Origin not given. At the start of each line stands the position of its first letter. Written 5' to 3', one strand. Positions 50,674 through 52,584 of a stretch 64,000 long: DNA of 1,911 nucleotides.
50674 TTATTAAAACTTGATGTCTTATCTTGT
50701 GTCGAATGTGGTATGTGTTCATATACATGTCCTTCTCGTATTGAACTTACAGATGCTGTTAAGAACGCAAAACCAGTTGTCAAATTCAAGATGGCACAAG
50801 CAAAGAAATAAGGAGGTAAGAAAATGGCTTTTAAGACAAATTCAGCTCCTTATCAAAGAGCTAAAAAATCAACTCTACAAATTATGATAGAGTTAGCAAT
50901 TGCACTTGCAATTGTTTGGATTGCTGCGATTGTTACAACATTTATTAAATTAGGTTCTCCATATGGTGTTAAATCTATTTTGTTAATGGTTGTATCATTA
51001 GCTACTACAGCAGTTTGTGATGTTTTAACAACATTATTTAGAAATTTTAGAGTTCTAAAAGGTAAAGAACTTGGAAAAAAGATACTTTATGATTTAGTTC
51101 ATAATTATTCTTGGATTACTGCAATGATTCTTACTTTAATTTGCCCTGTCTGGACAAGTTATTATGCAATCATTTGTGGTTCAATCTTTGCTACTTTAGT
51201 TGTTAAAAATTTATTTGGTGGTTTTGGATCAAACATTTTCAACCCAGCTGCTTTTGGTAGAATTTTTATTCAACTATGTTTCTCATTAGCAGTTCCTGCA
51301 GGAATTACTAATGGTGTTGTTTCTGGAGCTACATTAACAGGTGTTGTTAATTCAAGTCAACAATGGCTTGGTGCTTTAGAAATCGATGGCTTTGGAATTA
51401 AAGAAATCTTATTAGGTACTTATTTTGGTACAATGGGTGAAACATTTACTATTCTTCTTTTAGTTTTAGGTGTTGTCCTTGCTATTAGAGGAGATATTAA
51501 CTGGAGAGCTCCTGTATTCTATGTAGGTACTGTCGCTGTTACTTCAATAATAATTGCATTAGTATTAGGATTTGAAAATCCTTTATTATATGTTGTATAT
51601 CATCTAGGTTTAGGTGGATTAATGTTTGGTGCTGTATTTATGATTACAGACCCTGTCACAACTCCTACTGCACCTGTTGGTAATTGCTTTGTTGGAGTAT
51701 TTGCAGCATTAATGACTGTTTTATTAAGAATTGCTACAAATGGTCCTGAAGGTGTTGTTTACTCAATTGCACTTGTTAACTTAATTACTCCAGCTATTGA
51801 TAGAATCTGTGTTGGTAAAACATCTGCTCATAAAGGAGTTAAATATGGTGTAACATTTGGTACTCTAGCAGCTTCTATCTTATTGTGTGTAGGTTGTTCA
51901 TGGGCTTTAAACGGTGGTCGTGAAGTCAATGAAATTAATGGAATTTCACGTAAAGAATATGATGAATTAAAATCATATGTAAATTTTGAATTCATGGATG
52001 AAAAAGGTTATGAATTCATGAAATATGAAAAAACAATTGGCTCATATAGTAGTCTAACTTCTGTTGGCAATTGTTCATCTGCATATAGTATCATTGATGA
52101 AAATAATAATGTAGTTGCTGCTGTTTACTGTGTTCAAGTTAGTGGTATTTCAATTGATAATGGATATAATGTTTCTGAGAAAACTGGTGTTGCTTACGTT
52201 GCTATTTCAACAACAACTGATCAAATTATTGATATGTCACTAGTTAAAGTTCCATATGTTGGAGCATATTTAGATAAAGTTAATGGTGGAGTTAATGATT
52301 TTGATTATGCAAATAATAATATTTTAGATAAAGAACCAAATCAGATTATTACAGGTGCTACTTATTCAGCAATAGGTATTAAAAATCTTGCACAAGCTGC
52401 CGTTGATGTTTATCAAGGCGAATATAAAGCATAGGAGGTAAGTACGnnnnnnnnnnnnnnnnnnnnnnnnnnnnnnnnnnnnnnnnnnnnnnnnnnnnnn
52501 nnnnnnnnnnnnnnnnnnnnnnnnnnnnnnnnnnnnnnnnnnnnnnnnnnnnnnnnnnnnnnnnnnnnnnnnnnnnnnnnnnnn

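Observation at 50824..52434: RnfD with a fused C-terminal FMN-binding domain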

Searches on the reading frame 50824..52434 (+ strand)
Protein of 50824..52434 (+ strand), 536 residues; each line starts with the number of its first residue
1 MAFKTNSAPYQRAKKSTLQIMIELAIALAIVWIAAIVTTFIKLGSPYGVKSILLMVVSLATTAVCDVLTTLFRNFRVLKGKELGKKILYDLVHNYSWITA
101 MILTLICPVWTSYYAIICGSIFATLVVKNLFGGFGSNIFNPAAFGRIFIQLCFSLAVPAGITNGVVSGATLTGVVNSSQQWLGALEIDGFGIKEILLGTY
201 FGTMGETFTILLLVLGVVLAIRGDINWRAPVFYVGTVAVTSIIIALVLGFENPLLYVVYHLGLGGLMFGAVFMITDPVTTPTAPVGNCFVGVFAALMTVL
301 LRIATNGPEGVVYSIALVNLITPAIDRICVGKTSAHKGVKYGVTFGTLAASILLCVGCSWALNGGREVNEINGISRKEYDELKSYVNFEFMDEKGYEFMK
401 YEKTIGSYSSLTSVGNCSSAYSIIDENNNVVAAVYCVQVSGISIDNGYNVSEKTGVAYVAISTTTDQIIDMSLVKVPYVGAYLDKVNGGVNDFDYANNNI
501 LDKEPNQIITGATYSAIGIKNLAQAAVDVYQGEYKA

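Call 3: search_protein_families(library=pfam, proteins=[window:50824-52434:+], max_evalue=0.01)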
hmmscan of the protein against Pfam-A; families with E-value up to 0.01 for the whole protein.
window:50824-52434:+ (536 aa): 1 family
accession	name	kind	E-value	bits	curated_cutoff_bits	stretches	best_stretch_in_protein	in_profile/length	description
PF03116.20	NQR2_RnfD_RnfE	-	3.2e-61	207.8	27.7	1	5-331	2-292/296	NQR2, RnfD, RnfE family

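Call 4: search_protein_families(library=ncbifam, proteins=[window:50824-52434:+], max_evalue=0.01)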
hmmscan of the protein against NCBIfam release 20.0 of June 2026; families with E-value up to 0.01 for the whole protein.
window:50824-52434:+ (536 aa): 6 families
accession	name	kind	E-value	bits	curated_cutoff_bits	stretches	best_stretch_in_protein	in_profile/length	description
TIGR01946.1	rnfD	subfamily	6e-40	137.6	207.05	1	8-329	1-320/327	RnfABCDGE type electron transport complex subunit D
NF003756.0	PRK05349.1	equivalog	4.9e-33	114.6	414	1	95-331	150-394/406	NADH:ubiquinone reductase (Na(+)-transporting) subunit B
NF002011.0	PRK00816.1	equivalog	1.3e-30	106.7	415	2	202-336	217-349/352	electron transport complex subunit RsxD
TIGR01937.1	nqrB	equivalog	3.9e-28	98.5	349.9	1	92-332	147-408/413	NADH:ubiquinone reductase (Na(+)-transporting) subunit B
NF002181.0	PRK01024.1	equivalog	1.3e-22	80.2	792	2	189-332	343-497/503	Na(+)-transporting NADH-quinone reductase subunit B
NF041838.1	rnfD_Methano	equivalog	1.4e-21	77.1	400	2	192-330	148-281/285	Rnf electron transport complex subunit RnfD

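Call 10: find_homologous_proteins(query=window:50824-52431:+, max_evalue=1e-20)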
Query window:50824-52431:+ (536 aa): 510 proteins with E <= 1e-20 among 8000 candidates; the best 120 are listed.
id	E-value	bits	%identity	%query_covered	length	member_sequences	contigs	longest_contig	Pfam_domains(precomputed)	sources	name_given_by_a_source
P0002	0.0e+0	1145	97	100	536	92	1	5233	PF03116.21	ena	-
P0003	0.0e+0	1012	85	100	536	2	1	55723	PF03116.21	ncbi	ncbi:MAG: RnfABCDGE type electron transport complex subunit D [Bacilli bacterium]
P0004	5.1e-255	865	73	100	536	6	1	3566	PF03116.21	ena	-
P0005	5.0e-253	859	72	100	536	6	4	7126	PF03116.21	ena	-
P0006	5.5e-230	783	66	99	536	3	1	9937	PF03116.21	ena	-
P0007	1.6e-228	778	67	99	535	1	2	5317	PF03116.21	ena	-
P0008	2.3e-220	751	65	99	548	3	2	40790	PF03116.21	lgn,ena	-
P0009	7.4e-219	746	64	100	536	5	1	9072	PF03116.21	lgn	-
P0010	5.2e-215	733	64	100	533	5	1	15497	PF03116.21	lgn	-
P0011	3.1e-213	727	63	100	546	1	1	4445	PF03116.21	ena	-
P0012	8.0e-212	723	63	100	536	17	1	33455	PF04205.20,PF03116.21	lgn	-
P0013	1.9e-210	718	62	100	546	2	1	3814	PF03116.21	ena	-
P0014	8.8e-209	713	63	100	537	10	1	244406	PF03116.21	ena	-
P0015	2.4e-206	705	61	100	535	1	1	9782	PF03116.21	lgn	-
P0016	5.7e-203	694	63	100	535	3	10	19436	PF03116.21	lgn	-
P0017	3.4e-197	675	60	100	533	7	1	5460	PF03116.21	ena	-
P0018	2.2e-196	672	60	100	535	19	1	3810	PF03116.21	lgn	-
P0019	4.8e-196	671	58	100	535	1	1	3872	PF03116.21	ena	-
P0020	1.2e-194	666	59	99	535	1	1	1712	PF03116.21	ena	-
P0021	4.3e-190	651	59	99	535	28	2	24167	PF03116.21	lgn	-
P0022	9.0e-187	640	54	99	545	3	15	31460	PF03116.21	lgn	-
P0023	1.2e-169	584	53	99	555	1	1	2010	PF03116.21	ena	-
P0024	6.0e-168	578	53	100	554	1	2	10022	PF03116.21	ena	-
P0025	2.6e-163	563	52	100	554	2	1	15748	PF03116.21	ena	-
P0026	1.1e-162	561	51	99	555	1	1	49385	PF03116.21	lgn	-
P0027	4.4e-162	559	51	99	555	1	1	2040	PF03116.21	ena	-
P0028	4.8e-162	559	51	99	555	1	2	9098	PF03116.21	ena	-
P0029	5.4e-162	558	51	99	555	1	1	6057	PF03116.21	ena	-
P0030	5.6e-162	558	51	99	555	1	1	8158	PF03116.21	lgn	-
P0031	6.4e-162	558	51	99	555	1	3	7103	PF03116.21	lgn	-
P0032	7.2e-162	558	51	99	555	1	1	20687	PF03116.21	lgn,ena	-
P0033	8.4e-162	558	51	99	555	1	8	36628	PF03116.21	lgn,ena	-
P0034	8.7e-162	558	51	99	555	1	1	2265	PF03116.21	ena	-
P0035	9.1e-162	558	51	99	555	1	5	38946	PF03116.21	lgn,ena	-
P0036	9.3e-162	558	51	99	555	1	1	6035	PF03116.21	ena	-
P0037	9.4e-162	558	51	99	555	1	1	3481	PF03116.21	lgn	-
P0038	9.6e-162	558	51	99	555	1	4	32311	PF03116.21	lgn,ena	-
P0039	1.1e-161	557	51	99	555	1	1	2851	PF03116.21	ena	-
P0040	1.1e-161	557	51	99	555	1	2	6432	PF03116.21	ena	-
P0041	1.1e-161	557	51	99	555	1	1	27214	PF03116.21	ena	-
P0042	1.1e-161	557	51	99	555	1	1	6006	PF03116.21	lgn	-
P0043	1.2e-161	557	51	99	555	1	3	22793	PF03116.21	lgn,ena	-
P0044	1.2e-161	557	50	99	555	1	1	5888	PF03116.21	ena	-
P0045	1.3e-161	557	51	99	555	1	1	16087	PF03116.21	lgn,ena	-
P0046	1.3e-161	557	51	99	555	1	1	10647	PF03116.21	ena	-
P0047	1.3e-161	557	51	99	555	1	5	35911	PF03116.21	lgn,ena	-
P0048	1.5e-161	557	51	99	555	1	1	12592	PF03116.21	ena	-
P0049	1.5e-161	557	51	99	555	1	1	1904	PF03116.21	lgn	-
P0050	1.5e-161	557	51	99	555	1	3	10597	PF03116.21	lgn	-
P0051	1.5e-161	557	51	99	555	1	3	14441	PF03116.21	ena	-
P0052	1.6e-161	557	51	99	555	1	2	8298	PF03116.21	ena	-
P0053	1.6e-161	557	51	99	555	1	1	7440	PF03116.21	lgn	-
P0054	1.7e-161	557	51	99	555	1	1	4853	PF03116.21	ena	-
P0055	1.7e-161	557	51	99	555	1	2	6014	PF03116.21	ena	-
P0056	1.7e-161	557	51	99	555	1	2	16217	PF03116.21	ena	-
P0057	1.9e-161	557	51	99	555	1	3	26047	PF03116.21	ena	-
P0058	1.9e-161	557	51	99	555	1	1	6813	PF03116.21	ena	-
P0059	1.9e-161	557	51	99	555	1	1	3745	PF03116.21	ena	-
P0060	2.0e-161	557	51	99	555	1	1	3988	PF03116.21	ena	-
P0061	2.0e-161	556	51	99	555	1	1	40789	PF03116.21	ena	-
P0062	2.1e-161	556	51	99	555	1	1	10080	PF03116.21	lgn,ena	-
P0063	2.2e-161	556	51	99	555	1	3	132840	PF03116.21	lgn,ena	-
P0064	2.3e-161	556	51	99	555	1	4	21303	PF03116.21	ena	-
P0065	2.5e-161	556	51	99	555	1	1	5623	PF03116.21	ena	-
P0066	2.5e-161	556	51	99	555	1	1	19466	PF03116.21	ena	-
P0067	2.5e-161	556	51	99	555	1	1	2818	PF03116.21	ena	-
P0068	2.6e-161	556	51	99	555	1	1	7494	PF03116.21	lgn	-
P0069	3.1e-161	556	51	99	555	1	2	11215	PF03116.21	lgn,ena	-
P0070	3.2e-161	556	51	99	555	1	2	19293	PF03116.21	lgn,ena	-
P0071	3.4e-161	556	51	99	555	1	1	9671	PF03116.21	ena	-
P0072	3.4e-161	556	51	99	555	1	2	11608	PF03116.21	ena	-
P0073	3.5e-161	556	51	99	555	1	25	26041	PF03116.21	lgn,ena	-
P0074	3.7e-161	556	51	99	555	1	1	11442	PF03116.21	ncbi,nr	ncbi:MAG: RnfABCDGE type electron transport complex subunit D [Bacilli bacterium]|nr:RnfABCDGE type 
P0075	3.7e-161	556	51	99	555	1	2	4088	PF03116.21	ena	-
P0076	3.7e-161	556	51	99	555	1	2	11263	PF03116.21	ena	-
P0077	3.7e-161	556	51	99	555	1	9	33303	PF03116.21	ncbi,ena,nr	ncbi:MAG: RnfABCDGE type electron transport complex subunit D [Bacilli bacterium]|nr:RnfABCDGE type 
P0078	4.3e-161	555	51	99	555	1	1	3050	PF03116.21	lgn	-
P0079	4.3e-161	555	51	99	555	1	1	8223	PF03116.21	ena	-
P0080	4.4e-161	555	51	99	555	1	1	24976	PF03116.21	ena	-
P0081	4.6e-161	555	51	99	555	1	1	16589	PF03116.21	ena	-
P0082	4.6e-161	555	51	99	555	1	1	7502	PF03116.21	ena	-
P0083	4.7e-161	555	51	99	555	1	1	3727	PF03116.21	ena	-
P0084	4.8e-161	555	51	99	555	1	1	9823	PF03116.21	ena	-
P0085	4.8e-161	555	51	99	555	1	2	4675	PF03116.21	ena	-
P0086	5.0e-161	555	51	99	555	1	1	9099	PF03116.21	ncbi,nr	ncbi:MAG: RnfABCDGE type electron transport complex subunit D [Bacilli bacterium]|nr:RnfABCDGE type 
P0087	5.5e-161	555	51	99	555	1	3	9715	PF03116.21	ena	-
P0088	5.5e-161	555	51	99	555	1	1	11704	PF03116.21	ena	-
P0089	5.6e-161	555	51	99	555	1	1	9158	PF03116.21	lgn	-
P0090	5.6e-161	555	50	99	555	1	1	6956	PF03116.21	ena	-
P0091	5.7e-161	555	51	99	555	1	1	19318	PF03116.21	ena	-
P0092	6.0e-161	555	51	99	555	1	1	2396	PF03116.21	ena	-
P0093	6.2e-161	555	51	99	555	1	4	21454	PF03116.21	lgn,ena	-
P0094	6.3e-161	555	51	99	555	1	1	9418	PF03116.21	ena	-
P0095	6.3e-161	555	51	99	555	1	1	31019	PF03116.21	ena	-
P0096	6.7e-161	555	51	99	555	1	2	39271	PF03116.21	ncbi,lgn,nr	ncbi:MAG: RnfABCDGE type electron transport complex subunit D [Bacillales bacterium]|nr:RnfABCDGE ty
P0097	6.9e-161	555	51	99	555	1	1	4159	PF03116.21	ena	-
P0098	7.0e-161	555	51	99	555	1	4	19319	PF03116.21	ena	-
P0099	7.4e-161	555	51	99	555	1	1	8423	PF03116.21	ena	-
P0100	7.4e-161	555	51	99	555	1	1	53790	PF03116.21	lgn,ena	-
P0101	7.4e-161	555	51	99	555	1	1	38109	PF03116.21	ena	-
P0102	7.5e-161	555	51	99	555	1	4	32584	PF03116.21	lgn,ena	-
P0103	7.5e-161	555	51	99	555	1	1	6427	PF03116.21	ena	-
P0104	7.7e-161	555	51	99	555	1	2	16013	PF03116.21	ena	-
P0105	7.8e-161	555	51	99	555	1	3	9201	PF03116.21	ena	-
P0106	8.5e-161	554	51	99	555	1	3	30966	PF03116.21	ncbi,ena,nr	ncbi:MAG: RnfABCDGE type electron transport complex subunit D [Bacillales bacterium]|nr:RnfABCDGE ty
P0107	8.8e-161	554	51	99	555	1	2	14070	PF03116.21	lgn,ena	-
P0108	9.0e-161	554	51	99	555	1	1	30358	PF03116.21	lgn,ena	-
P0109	9.1e-161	554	51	99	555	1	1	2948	PF03116.21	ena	-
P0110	9.4e-161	554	51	99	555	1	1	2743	PF03116.21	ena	-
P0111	9.7e-161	554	51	99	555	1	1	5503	PF03116.21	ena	-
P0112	9.8e-161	554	51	99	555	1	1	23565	PF03116.21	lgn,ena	-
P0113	9.9e-161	554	51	99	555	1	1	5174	PF03116.21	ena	-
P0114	1.0e-160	554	51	99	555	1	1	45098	PF03116.21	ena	-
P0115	1.1e-160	554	51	99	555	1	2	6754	PF03116.21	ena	-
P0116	1.1e-160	554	50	99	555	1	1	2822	PF03116.21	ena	-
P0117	1.3e-160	554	51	99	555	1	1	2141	PF03116.21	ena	-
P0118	1.3e-160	554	51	99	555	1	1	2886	PF03116.21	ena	-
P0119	1.4e-160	554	51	99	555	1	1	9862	PF03116.21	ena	-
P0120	1.5e-160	554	51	99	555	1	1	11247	PF03116.21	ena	-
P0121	1.5e-160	554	51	99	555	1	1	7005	PF03116.21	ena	-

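Call 33: find_encoding_contigs(protein=P0014, flank=8000, max_places=2)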
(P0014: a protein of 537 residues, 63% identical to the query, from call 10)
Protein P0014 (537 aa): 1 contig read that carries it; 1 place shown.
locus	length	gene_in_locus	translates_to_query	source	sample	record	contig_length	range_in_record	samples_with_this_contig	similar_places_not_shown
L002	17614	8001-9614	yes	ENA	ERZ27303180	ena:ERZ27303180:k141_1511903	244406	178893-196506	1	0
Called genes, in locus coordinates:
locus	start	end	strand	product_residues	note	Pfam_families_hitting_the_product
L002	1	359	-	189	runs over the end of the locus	PF03193:RsgA_GTPase (faint), PF00009:GTP_EFTU (faint), PF02421:FeoB_N (weak), PF01926:MMR_HSR1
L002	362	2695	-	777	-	PF02190:LON_substr_bdg, PF07724:AAA_2 (faint), PF08298:AAA_PrkA (weak), PF00004:AAA, PF07728:AAA_5 (weak), PF22667:Lon_lid, PF05362:Lon_C, PF13541:ChlI (weak), +2 more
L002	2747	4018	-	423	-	PF05697:Trigger_N, PF00254:FKBP_C, PF05698:Trigger_C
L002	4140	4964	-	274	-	-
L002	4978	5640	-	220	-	PF01966:HD (weak)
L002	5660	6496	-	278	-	PF02673:BacA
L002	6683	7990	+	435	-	PF13375:RnfC_N, PF01512:Complex1_51K, PF10531:SLBB, PF13183:Fer4_8 (faint), PF13237:Fer4_10, PF14697:Fer4_21 (weak), PF12838:Fer4_7 (weak), PF13534:Fer4_17 (weak), +2 more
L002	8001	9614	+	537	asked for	PF03116:NQR2_RnfD_RnfE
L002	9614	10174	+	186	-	-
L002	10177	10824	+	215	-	PF02508:Rnf-Nqr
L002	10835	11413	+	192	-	PF02508:Rnf-Nqr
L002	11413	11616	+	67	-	-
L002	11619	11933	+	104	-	PF04060:FeS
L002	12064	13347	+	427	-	PF02424:ApbE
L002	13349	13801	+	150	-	PF07009:NusG_II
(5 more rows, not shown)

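Call 34: find_encoding_contigs(protein=P0063, flank=8000, max_places=2)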
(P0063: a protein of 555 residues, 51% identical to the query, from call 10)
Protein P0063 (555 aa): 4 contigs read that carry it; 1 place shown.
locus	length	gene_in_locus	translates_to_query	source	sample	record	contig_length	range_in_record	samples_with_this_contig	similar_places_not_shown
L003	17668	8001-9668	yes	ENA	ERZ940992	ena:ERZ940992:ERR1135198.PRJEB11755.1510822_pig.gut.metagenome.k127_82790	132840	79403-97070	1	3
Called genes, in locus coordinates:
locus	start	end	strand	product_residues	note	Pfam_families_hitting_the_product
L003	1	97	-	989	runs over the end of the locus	-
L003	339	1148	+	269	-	PF00528:BPD_transp_1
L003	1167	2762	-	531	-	PF08238:Sel1 (faint)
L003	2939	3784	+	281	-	PF12541:DUF3737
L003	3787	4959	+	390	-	PF00155:Aminotran_1_2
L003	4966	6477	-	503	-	PF23988:DUF7309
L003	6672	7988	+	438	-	PF13375:RnfC_N, PF01512:Complex1_51K, PF10531:SLBB, PF13534:Fer4_17 (faint), PF12797:Fer4_2 (faint), PF12838:Fer4_7 (weak), PF13237:Fer4_10 (weak), PF13187:Fer4_9 (weak), +1 more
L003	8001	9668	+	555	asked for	PF03116:NQR2_RnfD_RnfE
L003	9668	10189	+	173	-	-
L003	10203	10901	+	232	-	PF02508:Rnf-Nqr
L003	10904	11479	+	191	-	PF02508:Rnf-Nqr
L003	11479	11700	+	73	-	-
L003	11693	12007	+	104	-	PF04060:FeS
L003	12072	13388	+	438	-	PF02424:ApbE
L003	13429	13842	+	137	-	PF07009:NusG_II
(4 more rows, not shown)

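Call 35: predict_structure(alignment_id=A1)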
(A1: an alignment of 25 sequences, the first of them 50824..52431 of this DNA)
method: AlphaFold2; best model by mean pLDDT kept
length: 536 residues; sequences in the alignment: 25
mean_pLDDT: 73.2   pTM: 0.59
mean pLDDT of the five models: 73.2, 72.1, 66.9, 59.4, 58.4
residues with pLDDT >= 90: 18; 70-90: 337; 50-70: 149; < 50: 32
segments of 3 or more residues with pLDDT < 50: 1-14, 133-135, 165-169, 200-204
pLDDT, mean of each block of 10 residues (from residue 1): 33 53 73 78 81 88 85 71 78 76 79 88 79 58 81 71 50 54 53 58 52 62 61 83 80 76 65 57 72 83 69 73 68 56 76 82 62 73 82 82 80 87 85 90 73 86 88 76 77 83 81 79 90 78
secondary structure, 60 per line:
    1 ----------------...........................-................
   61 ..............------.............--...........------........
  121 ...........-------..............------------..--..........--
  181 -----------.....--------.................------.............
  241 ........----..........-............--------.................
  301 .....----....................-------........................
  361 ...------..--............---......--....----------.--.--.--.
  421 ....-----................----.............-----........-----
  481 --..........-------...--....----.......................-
elements in order: H17-43 H45-74 H81-93 H96-106 H113-131 H139-152 H171-178 H192-196 H205-221 H228-248 H253-262 H264-275 H284-305 H310-329 H337-363 H376-385 H389-394 E397-400 E420-424 E430-445 E450-462 E468-475 H483-492 H505-508 H513-535

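Call 40: fold_search(model_id=the predicted structure, library=pdb)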
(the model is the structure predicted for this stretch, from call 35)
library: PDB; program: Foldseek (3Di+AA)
matches with E <= 10: 675; with E <= 0.001: 15
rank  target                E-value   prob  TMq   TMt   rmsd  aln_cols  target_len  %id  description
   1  7zc6_D                2.6e-11  1.00  0.43  0.70   6.6       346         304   30  Na+ - translocating ferredoxin: NAD+ reductase (Rnf) of C. tetanomorphum (released 2022-09-28)
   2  9eri_D                1.4e-10  1.00  0.45  0.71   6.9       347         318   25  Cryo-EM structure of sodium pumping Rnf complex from Acetobacterium woodii bound to NADH (released 2025-03-05)
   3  8ahx_D                1.6e-10  1.00  0.47  0.70   6.4       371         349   26  Cryo-EM structure of the nitrogen-fixation associated NADH:ferredoxin oxidoreductase RNF from Azotobacter vinelandii (released 2023-11-01)
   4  8rbq_D                4.0e-09  1.00  0.42  0.70   9.5       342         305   25  Cryo-EM structure of the NADH:ferredoxin oxidoreductase RNF from Azotobacter vinelandii, dithionite reduced (released 2024-06-26)
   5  8a1x_B                3.2e-08  1.00  0.45  0.58   6.9       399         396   20  Sodium pumping NADH-quinone oxidoreductase with inhibitor DQA (released 2023-06-14)
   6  8a1v_B                4.4e-08  1.00  0.43  0.56   7.3       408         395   21  Sodium pumping NADH-quinone oxidoreductase with substrate Q2 (released 2023-06-14)
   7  8evu_B                6.2e-08  1.00  0.42  0.53   7.5       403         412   21  Cryo EM structure of Vibrio cholerae NQR (released 2022-11-16)
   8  8ad0_B                9.2e-08  1.00  0.43  0.58   8.8       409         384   21  X-ray structure of Na+-NQR from Vibrio cholerae in different conformation at 3.1 A (released 2023-07-12)
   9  7xk3_B                1.2e-07  1.00  0.44  0.58   6.7       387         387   21  Cryo-EM structure of Na+-pumping NADH-ubiquinone oxidoreductase from Vibrio cholerae, state 1 (released 2022-07-20)
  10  9lrr_B                1.6e-07  1.00  0.42  0.53   6.7       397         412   22  Cryo-EM structure of Na+-translocating NADH-ubiquinone oxidoreductase NqrB-G141A mutant from Vibrio cholerae with boun (released 2025-04-23)
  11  8acw_B                1.9e-07  1.00  0.41  0.56   8.3       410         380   22  X-ray structure of Na+-NQR from Vibrio cholerae at 3.4 A resolution (released 2023-07-12)
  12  8a1t_B                3.4e-07  1.00  0.43  0.57   7.1       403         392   20  Sodium pumping NADH-quinone oxidoreductase (released 2023-06-14)
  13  7xk6_B                6.9e-07  1.00  0.42  0.53   7.4       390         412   22  Cryo-EM structure of Na+-pumping NADH-ubiquinone oxidoreductase from Vibrio cholerae, with aurachin D-42 (released 2022-07-20)
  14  9ud3_B                9.7e-07  1.00  0.44  0.58   7.0       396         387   20  Cryo-EM structure of Na+-translocating NADH-ubiquinone oxidoreductase NqrB-T236Y mutant from Vibrio cholerae (released 2025-06-25)
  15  9uuu_B                1.1e-06  1.00  0.43  0.58   7.5       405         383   21  Cryo-EM structure of Na+-translocating NADH-ubiquinone oxidoreductase from Vibrio cholerae reduced by NADH (released 2025-06-25)
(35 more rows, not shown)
